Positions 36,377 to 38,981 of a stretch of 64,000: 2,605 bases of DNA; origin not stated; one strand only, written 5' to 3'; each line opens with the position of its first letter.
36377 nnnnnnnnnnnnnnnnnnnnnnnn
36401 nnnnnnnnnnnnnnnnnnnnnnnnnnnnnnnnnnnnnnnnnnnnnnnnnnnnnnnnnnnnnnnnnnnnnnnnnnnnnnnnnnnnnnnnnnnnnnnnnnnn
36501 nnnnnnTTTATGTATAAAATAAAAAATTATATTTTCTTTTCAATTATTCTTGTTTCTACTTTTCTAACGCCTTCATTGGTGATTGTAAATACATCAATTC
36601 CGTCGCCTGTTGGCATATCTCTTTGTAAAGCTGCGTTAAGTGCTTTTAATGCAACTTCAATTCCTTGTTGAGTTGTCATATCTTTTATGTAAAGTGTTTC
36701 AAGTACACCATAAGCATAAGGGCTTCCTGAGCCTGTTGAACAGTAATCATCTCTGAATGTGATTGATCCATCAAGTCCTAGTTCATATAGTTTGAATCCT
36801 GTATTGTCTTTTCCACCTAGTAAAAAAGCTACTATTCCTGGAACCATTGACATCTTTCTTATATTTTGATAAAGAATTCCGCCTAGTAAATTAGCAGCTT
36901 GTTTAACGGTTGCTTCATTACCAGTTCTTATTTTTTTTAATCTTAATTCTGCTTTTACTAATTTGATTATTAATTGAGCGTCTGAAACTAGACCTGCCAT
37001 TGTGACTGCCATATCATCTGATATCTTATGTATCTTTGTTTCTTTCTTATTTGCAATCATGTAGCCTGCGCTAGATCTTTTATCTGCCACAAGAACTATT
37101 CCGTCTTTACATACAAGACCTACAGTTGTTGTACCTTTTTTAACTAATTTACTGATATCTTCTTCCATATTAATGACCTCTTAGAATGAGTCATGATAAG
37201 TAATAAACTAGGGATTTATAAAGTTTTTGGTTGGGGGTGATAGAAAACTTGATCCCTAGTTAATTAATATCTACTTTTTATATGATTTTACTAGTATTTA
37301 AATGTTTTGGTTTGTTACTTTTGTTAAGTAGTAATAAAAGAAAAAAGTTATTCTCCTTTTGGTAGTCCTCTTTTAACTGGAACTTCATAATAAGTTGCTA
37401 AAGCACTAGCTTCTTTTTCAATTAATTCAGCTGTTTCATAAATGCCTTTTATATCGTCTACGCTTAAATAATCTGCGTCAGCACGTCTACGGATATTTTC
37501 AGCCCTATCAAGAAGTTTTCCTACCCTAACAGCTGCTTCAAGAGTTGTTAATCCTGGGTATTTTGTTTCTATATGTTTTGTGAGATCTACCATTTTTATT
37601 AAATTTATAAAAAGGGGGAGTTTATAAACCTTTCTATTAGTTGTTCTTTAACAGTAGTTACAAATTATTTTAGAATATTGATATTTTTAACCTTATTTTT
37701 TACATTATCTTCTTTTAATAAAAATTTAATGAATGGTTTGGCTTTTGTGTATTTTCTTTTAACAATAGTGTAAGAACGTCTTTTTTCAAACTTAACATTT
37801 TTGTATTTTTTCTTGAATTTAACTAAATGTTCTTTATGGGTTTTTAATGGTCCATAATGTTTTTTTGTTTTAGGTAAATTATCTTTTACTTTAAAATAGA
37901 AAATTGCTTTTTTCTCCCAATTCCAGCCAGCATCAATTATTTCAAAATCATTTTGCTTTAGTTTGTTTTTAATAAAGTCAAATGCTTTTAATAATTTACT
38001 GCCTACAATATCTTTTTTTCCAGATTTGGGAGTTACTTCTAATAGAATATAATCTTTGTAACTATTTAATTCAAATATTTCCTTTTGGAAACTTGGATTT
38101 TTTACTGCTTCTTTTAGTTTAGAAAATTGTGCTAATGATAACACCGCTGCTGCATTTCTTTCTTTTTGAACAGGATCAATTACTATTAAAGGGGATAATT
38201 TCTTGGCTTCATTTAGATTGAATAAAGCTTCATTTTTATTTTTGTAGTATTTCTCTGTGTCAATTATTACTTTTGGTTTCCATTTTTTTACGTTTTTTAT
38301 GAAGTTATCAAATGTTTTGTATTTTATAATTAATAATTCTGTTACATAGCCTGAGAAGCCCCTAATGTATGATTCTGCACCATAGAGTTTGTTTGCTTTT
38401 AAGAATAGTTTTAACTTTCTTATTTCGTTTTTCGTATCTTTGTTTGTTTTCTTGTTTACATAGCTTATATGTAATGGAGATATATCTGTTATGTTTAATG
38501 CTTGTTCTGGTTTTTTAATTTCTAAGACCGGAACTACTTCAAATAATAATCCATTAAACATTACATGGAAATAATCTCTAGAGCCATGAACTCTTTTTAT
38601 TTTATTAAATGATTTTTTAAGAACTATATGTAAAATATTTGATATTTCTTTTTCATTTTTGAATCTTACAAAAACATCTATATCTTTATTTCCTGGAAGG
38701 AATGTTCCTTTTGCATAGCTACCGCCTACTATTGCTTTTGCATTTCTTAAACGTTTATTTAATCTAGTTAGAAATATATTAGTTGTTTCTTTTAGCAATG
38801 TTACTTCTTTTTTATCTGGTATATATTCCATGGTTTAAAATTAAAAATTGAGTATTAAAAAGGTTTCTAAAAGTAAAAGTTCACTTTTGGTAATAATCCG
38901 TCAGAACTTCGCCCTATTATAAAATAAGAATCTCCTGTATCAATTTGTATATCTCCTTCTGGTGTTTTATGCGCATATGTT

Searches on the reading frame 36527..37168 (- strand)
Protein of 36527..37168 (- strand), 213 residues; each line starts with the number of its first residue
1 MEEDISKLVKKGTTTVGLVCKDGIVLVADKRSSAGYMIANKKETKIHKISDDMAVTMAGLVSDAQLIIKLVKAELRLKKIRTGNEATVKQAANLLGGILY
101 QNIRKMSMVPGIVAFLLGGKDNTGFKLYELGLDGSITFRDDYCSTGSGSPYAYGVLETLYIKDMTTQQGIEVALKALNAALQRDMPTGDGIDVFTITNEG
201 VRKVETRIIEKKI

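Call 34: search_protein_families(library=pfam, proteins=[window:36527-37168:-], max_evalue=0.001)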
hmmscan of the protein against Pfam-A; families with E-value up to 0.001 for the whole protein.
window:36527-37168:- (213 aa): 1 family
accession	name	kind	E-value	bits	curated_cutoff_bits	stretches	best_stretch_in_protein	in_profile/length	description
PF00227.31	Proteasome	-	2e-49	168.2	22.4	1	9-196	1-189/189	Proteasome subunit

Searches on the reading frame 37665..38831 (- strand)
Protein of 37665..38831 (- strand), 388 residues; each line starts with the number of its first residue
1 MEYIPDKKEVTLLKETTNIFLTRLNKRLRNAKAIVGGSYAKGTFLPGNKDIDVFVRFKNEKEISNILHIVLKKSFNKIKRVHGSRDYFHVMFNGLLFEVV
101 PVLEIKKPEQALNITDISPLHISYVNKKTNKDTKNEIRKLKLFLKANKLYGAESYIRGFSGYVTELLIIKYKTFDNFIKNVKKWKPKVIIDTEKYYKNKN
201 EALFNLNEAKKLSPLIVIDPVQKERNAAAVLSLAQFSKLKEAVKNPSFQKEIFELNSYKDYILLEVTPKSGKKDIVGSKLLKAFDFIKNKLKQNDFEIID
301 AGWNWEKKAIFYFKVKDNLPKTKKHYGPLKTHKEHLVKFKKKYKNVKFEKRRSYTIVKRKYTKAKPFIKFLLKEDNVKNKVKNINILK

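Call 34: search_protein_families(library=pfam, proteins=[window:37665-38831:-], max_evalue=0.001)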
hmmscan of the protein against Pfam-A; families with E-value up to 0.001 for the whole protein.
window:37665-38831:- (388 aa): 4 families
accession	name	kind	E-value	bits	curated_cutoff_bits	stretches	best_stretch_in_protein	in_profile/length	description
PF09249.16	tRNA_NucTransf2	-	5e-33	114.1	27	1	135-245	1-102/113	tRNA nucleotidyltransferase, second domain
PF21133.2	CAA_C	-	1.9e-10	41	22.2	1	273-369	17-117/144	CCA-adding enzyme, C-terminal domain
PF01909.29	NTP_transf_2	-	2.3e-09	38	21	1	20-81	4-53/93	Nucleotidyltransferase domain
PF18144.7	SMODS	-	0.0004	21.1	26.5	1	23-116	34-142/164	Second Messenger Oligonucleotide or Dinucleotide Synthetase domain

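Call 56: search_protein_families(library=pfam, proteins=[L131:8663-9787:-, L131:5057-7228:-, L131:7218-7625:-, L131:8272-8673:+], max_evalue=0.01)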
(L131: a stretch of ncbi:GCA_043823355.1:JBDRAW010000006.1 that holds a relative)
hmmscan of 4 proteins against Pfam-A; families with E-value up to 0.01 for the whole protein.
L131:8663-9787:- (374 aa): 2 families
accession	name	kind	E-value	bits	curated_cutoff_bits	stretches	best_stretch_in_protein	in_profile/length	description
PF00589.27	Phage_integrase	-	0.0042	17.3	27.1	0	130-176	5-55/172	Phage integrase family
PF21491.2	MIMI_R596-like_C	-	0.0099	16.2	27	0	16-60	6-46/107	Mimivirus sulfhydryl oxidase R596-like, C-terminal domain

L131:5057-7228:- (723 aa): 1 family
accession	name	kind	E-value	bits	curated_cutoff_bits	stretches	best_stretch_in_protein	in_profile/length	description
PF09250.16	Prim-Pol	-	1.1e-07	32.8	22.8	1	10-136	8-149/158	Bifunctional DNA primase/polymerase, N-terminal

L131:7218-7625:- (135 aa): 0 families

L131:8272-8673:+ (133 aa): 8 families
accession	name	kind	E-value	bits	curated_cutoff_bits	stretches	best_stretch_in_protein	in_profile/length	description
PF25212.1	HVO_A0114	-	3.4e-06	27.2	27.6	1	37-100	11-73/84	HVO_A0114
PF14947.12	HTH_45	-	0.002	18.6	25.5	1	76-116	32-68/77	Winged helix-turn-helix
PF02082.26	Rrf2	-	0.0028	18.2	30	1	51-97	11-57/132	Iron-dependent Transcriptional regulator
PF13412.12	HTH_24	-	0.0035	17.3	21.9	1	57-94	11-48/48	Winged helix-turn-helix DNA-binding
PF22665.2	DUF6293_C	-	0.0037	18.1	27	1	67-113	57-97/101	DUF6293 C-terminal winged helix domain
PF01022.26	HTH_5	-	0.004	17.4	22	0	53-94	6-46/47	Bacterial regulatory protein, arsR family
PF22545.2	2CompARG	-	0.0045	17.5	27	1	28-80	91-143/170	2-Component system ADP-ribose glycohydrolase domain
PF13601.12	HTH_34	-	0.0048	17.5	27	1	53-119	4-74/80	Winged helix DNA-binding domain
